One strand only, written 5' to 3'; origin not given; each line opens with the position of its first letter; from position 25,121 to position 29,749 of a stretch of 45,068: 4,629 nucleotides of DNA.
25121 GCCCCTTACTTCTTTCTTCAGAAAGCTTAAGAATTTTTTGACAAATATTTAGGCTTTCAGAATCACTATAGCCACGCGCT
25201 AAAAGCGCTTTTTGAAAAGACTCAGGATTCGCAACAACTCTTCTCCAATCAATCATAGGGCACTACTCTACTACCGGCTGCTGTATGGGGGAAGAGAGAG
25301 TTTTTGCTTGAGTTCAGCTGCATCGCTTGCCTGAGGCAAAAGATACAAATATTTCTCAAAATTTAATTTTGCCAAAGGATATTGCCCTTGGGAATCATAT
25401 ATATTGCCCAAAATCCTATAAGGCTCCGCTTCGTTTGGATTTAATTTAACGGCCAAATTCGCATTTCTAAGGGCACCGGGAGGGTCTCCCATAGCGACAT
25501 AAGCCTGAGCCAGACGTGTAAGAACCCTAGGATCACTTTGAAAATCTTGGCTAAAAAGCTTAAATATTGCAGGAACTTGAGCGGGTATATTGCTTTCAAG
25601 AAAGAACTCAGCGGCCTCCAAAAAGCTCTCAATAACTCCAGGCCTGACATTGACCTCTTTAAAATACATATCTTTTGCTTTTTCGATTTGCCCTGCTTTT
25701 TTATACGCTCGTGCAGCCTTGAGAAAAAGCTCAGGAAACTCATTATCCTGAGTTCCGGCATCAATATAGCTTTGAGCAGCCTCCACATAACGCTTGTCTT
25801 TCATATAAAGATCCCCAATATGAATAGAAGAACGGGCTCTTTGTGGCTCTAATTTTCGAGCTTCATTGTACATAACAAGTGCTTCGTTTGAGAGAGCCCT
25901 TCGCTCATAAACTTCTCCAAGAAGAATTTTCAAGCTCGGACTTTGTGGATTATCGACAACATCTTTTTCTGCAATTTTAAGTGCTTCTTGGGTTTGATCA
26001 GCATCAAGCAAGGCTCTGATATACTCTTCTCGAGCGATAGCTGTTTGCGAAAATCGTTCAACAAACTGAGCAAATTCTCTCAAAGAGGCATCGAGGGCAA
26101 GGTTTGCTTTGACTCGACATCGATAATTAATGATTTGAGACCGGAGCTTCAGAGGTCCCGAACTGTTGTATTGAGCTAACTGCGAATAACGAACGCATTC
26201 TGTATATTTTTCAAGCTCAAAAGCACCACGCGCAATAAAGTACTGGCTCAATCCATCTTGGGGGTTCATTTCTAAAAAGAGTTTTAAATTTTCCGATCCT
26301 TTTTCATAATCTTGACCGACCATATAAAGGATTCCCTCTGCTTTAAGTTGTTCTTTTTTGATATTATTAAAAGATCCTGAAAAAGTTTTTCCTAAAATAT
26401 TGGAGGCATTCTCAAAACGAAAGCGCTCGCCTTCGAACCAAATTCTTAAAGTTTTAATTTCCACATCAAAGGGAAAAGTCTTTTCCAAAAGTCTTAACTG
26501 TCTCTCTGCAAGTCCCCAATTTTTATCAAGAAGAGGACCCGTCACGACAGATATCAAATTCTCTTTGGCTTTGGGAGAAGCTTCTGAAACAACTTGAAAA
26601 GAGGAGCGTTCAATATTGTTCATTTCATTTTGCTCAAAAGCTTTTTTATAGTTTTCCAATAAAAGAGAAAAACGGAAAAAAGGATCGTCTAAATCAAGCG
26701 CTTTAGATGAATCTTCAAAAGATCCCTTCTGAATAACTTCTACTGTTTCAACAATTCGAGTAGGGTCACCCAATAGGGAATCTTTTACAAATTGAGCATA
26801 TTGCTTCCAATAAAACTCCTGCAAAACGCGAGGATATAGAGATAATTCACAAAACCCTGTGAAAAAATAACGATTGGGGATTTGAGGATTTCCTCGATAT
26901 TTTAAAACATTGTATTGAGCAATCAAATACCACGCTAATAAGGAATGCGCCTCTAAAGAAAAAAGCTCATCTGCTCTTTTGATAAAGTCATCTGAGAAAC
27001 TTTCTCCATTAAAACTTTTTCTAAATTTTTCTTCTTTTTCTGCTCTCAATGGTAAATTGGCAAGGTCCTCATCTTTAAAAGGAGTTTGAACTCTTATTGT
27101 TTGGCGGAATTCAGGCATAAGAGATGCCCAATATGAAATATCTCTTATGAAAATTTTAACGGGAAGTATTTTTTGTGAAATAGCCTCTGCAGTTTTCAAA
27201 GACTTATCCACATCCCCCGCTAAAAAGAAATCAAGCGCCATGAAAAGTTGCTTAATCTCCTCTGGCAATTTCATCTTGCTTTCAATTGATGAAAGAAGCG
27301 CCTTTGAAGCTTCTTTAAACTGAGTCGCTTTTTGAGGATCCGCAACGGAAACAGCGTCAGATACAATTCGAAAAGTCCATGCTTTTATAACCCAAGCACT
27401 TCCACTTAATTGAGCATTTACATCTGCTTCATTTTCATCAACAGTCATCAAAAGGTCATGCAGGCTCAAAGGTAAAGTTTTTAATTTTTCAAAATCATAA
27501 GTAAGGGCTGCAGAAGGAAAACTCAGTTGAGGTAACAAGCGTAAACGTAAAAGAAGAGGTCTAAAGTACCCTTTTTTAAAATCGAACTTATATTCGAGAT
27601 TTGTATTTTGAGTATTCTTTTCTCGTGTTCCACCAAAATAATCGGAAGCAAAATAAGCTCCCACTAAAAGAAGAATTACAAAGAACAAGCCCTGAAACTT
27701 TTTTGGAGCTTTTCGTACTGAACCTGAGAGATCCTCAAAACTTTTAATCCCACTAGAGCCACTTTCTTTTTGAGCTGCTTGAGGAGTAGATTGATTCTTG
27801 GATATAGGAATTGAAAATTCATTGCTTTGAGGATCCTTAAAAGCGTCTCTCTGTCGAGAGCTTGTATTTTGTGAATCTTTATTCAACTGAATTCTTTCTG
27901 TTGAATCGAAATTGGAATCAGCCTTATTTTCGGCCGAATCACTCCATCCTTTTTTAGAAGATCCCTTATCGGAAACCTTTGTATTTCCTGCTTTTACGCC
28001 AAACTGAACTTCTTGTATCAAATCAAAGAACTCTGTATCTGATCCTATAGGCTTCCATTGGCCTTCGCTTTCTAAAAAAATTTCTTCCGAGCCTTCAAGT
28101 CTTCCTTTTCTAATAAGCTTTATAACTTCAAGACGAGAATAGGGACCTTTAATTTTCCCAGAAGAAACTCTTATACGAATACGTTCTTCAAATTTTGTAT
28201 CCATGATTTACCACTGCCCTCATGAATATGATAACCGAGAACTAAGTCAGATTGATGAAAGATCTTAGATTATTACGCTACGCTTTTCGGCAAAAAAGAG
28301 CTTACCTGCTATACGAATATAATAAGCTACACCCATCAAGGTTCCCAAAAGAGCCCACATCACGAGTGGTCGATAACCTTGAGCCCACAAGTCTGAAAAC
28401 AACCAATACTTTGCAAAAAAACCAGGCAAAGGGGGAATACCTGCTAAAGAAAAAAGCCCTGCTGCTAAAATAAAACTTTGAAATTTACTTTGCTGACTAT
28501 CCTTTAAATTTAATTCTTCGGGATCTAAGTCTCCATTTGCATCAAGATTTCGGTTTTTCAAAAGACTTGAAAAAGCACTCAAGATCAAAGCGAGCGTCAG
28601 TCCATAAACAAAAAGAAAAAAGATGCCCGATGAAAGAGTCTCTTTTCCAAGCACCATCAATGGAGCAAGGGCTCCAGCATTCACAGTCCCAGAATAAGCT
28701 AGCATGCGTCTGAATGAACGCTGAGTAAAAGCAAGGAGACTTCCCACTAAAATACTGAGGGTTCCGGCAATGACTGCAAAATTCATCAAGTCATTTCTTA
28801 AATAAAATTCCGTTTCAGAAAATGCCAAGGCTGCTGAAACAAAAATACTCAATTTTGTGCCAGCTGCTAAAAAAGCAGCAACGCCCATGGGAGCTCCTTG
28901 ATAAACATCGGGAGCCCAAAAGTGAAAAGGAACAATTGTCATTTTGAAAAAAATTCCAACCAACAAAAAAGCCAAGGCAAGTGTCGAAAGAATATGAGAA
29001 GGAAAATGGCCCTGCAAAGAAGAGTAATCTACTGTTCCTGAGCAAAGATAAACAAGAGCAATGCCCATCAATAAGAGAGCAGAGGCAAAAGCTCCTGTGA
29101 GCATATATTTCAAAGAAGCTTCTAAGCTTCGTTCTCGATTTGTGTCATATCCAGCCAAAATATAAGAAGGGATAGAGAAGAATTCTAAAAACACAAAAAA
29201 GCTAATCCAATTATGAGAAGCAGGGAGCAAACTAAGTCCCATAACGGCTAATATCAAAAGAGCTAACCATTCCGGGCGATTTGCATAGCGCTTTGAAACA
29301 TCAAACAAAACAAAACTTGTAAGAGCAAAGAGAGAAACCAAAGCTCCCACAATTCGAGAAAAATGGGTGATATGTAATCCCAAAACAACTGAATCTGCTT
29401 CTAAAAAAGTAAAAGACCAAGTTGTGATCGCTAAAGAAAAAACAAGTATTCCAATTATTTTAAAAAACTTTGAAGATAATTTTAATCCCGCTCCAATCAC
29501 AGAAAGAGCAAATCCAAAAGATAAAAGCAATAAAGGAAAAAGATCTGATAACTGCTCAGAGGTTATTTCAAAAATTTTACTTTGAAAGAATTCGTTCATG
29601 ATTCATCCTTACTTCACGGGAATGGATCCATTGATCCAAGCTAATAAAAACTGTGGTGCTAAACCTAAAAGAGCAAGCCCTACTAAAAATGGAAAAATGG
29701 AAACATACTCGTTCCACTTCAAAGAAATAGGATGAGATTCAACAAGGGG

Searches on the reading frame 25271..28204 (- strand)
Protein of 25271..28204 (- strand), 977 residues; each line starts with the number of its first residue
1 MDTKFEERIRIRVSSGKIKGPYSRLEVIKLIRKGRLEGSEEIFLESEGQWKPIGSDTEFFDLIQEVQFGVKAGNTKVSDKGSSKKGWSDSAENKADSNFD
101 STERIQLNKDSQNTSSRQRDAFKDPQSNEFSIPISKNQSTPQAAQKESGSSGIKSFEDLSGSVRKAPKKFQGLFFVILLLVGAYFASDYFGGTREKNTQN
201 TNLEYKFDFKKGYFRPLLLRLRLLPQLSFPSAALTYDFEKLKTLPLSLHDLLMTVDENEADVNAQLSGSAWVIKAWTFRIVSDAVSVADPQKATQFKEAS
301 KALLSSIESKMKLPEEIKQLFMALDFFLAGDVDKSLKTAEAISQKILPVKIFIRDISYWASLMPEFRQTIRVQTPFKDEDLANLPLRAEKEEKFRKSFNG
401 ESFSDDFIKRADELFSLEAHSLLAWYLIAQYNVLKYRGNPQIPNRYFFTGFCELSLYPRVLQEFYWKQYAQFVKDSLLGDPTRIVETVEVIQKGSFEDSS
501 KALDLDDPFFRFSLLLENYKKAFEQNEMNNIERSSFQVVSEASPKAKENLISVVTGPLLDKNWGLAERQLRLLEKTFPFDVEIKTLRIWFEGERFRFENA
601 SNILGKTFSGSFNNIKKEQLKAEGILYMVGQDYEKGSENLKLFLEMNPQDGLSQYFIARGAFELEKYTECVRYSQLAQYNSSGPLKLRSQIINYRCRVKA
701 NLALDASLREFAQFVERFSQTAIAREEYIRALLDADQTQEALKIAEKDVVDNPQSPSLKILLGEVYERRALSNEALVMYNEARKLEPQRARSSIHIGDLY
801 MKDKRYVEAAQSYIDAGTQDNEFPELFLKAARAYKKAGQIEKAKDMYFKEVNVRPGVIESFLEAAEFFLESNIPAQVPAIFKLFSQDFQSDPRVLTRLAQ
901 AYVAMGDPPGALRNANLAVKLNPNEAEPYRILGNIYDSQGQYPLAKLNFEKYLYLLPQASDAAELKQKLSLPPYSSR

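Call 4: search_protein_families(library=pfam, proteins=[window:25271-28204:-])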
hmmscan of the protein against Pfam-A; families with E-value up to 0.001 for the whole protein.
window:25271-28204:- (977 aa): 12 families
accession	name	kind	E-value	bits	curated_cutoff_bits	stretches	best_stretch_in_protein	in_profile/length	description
PF13432.12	TPR_16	-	2.2e-10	41.2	32.7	0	897-946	2-51/65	Tetratricopeptide repeat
PF14559.12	TPR_19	-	7.4e-10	39.5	25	1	801-846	2-47/68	Tetratricopeptide repeat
PF00515.34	TPR_1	-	7.3e-09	35.5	27.8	0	893-924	2-33/34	Tetratricopeptide repeat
PF07719.23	TPR_2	-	1.8e-08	34.3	27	0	893-924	2-33/34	Tetratricopeptide repeat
PF13428.12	TPR_14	-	2.7e-08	34.2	23.5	0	892-934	1-43/44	Tetratricopeptide repeat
PF13181.12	TPR_8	-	9e-08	32.1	25.7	0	932-955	7-30/34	Tetratricopeptide repeat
PF13371.12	TPR_9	-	1.4e-07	31.8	35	1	900-968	3-71/73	Tetratricopeptide repeat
PF13414.12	TPR_11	-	7.4e-07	29.2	26.8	0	900-940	2-42/42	TPR repeat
PF13424.12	TPR_12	-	1.2e-06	29.1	30.1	0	894-953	5-72/77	Tetratricopeptide repeat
PF13176.12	TPR_7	-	4.7e-05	23.6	27.9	0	795-824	4-35/36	Tetratricopeptide repeat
PF13431.12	TPR_17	-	8.3e-05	23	24.4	0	918-945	5-32/34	Tetratricopeptide repeat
PF12895.13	ANAPC3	-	0.00016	22.3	27.2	0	736-813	3-79/82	Anaphase-promoting complex, cyclosome, subunit 3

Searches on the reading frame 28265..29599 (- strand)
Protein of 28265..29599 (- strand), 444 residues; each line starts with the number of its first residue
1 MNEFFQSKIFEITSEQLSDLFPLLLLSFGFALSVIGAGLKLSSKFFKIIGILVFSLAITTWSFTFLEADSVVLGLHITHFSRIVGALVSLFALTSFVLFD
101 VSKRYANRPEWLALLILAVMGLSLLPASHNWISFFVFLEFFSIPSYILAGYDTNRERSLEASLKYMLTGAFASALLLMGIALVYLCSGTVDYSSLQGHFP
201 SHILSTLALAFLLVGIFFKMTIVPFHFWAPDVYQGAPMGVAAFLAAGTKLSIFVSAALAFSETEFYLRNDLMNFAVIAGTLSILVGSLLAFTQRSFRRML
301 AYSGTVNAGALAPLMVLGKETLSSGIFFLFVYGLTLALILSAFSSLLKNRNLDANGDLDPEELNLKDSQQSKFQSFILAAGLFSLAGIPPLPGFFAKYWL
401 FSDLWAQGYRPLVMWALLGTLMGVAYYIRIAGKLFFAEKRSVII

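Call 3: search_protein_families(library=pfam, proteins=[window:28265-29599:-])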
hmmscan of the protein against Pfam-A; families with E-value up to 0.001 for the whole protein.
window:28265-29599:- (444 aa): 1 family
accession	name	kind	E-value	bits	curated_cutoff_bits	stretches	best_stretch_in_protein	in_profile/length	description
PF00361.26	Proton_antipo_M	-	1.6e-48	165.9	21.5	1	128-422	1-293/294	NADH:quinone oxidoreductase/Mrp antiporter, TM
